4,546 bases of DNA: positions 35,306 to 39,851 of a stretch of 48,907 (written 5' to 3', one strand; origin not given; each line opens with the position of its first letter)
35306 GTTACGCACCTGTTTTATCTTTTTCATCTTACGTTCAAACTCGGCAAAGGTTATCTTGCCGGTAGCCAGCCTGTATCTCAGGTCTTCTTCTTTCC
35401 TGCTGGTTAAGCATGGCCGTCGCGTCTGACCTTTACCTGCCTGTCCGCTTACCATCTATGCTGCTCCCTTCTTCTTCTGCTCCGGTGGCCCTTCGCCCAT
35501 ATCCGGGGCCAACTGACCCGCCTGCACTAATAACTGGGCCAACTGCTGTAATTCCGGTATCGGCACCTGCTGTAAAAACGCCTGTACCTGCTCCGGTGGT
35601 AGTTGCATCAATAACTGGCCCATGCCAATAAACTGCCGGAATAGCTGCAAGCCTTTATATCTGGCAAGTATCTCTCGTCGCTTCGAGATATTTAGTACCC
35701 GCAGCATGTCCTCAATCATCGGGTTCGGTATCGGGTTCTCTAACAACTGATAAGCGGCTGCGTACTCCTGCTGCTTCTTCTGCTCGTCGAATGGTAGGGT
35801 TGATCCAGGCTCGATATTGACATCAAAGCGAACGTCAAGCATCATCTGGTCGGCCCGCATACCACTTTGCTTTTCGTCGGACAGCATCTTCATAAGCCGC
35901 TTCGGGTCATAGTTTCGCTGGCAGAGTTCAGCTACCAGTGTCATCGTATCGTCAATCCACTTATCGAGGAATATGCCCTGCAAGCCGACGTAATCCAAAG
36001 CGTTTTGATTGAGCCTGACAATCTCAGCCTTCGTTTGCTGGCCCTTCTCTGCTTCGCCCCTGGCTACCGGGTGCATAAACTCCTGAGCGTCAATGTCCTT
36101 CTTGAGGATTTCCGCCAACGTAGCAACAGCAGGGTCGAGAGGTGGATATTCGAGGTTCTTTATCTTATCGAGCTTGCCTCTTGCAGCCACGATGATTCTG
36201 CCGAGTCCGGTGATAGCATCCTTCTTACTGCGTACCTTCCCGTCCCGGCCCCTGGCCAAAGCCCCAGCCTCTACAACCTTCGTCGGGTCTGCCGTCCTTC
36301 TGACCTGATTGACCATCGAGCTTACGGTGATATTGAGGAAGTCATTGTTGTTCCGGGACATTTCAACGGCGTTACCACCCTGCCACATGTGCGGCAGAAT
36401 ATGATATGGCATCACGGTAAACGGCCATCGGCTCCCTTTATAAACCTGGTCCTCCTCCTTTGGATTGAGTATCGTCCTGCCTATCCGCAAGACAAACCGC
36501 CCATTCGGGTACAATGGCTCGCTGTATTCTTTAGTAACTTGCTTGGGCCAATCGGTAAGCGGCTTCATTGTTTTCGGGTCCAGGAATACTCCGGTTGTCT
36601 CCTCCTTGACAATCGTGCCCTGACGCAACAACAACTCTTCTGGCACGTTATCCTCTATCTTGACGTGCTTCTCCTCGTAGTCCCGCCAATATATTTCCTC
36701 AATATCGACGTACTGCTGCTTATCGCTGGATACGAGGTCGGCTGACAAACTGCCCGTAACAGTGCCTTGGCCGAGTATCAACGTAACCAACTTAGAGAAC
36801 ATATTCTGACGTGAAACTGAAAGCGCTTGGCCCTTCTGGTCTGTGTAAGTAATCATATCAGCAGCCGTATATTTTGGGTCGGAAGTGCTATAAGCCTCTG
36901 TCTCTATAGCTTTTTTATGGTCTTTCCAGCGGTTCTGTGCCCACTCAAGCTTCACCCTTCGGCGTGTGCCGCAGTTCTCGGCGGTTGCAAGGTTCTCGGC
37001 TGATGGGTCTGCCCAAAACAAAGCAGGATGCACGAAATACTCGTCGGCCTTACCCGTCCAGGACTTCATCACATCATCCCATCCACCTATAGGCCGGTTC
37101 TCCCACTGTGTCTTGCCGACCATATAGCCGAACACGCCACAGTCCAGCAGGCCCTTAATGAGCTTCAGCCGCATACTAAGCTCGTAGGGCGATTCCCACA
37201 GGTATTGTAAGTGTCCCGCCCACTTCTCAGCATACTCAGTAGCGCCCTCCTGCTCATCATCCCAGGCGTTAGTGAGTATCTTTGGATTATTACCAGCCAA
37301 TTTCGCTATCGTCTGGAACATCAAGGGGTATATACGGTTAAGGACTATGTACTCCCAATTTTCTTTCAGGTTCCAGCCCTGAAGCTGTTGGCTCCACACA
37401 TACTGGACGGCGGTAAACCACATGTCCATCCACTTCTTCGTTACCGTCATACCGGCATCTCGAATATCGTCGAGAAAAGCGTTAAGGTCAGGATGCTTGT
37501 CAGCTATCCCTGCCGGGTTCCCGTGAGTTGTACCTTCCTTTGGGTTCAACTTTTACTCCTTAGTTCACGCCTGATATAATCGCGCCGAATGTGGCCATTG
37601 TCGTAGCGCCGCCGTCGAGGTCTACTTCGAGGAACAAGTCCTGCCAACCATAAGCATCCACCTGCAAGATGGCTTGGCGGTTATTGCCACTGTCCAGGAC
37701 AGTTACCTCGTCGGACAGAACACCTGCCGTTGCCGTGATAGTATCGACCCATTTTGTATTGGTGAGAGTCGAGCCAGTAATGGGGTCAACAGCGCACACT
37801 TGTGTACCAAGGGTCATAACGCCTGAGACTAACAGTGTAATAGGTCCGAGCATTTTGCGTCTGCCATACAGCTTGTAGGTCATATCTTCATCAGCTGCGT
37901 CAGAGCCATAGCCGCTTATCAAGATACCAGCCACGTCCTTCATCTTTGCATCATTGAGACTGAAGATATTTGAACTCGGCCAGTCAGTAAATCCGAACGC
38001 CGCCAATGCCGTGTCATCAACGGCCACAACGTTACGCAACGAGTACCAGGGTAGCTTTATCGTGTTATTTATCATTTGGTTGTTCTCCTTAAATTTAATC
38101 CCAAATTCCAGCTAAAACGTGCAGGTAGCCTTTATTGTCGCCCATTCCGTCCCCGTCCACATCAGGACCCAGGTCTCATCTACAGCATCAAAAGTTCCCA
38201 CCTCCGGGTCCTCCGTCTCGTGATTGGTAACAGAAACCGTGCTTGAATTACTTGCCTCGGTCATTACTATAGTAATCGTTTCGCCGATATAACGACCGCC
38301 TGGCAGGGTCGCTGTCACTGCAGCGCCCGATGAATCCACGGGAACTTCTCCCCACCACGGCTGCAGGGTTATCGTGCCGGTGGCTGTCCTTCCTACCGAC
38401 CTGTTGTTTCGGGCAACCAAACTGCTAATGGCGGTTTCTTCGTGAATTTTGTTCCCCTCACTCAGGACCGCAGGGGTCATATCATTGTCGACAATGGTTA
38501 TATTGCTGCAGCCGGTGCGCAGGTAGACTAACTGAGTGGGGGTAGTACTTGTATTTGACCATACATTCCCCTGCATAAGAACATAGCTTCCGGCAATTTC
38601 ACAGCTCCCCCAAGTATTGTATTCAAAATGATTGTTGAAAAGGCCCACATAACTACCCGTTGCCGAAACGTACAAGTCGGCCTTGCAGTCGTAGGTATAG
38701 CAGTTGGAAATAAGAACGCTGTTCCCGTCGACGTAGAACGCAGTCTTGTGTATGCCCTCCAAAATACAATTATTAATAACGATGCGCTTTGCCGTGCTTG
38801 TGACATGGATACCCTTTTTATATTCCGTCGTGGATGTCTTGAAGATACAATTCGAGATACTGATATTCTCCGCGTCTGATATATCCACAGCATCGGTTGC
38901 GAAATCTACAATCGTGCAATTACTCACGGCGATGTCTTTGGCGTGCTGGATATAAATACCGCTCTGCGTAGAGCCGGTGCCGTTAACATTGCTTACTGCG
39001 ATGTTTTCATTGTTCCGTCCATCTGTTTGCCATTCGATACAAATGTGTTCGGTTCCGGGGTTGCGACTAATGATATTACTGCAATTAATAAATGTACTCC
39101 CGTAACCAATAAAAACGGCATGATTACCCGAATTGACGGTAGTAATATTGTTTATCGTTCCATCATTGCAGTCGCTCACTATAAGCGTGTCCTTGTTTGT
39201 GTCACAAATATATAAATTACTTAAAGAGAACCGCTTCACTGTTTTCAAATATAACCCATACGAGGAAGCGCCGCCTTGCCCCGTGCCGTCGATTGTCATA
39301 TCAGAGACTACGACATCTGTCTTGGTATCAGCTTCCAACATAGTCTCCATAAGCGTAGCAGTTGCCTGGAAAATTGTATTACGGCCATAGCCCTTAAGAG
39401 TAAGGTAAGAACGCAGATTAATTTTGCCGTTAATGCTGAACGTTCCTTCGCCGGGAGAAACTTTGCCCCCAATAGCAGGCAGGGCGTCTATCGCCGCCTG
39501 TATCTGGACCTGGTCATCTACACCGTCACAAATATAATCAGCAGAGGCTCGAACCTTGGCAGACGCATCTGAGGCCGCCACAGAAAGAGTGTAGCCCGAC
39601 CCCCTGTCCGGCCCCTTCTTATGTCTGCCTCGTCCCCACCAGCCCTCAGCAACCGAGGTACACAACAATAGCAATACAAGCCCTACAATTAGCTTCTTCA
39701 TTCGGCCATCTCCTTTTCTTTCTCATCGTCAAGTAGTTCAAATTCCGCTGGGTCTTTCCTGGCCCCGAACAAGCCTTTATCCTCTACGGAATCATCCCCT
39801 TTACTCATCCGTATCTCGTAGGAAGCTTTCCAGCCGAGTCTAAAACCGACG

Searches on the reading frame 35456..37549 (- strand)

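Call 11: search_protein_families(library=pfam, proteins=[window:35456-37549:-], max_evalue=0.01)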
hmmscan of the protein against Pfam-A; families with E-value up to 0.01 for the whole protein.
window:35456-37549:- (697 aa): 1 family
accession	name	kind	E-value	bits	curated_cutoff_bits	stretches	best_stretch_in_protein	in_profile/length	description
PF23899.1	SU10_portal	-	0.0068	15.3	30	1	353-654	296-570/593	Phage SU10 portal protein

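Call 12: search_protein_families(library=phrogs, proteins=[window:35456-37549:-], max_evalue=0.001)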
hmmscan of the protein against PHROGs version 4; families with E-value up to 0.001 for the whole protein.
window:35456-37549:- (697 aa): 1 family
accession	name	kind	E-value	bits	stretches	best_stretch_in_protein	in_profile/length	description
phrog_156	-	head and packaging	1.4e-14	54.5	1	18-675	7-608/681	portal protein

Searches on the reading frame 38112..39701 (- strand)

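Call 11: search_protein_families(library=pfam, proteins=[window:38112-39701:-], max_evalue=0.01)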
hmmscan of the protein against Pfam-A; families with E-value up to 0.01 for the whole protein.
window:38112-39701:- (529 aa): 2 families
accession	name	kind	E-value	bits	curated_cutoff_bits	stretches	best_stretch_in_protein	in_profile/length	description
PF13229.12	Beta_helix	-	5.8e-15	55.7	25.9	2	297-408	2-110/158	Right handed beta helix region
PF05048.19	NosD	-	2.2e-06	27.7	23.6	2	232-385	25-174/212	Periplasmic copper-binding protein (NosD)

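Call 12: search_protein_families(library=phrogs, proteins=[window:38112-39701:-], max_evalue=0.001)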
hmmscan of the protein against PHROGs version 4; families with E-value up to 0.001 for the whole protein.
window:38112-39701:- (529 aa): 2 families
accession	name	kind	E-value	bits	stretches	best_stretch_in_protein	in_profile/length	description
phrog_11699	-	tail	1.1e-14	55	1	28-118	31-122/553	minor tail protein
phrog_7458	-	tail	3.8e-11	43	1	232-325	607-699/732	tail spike protein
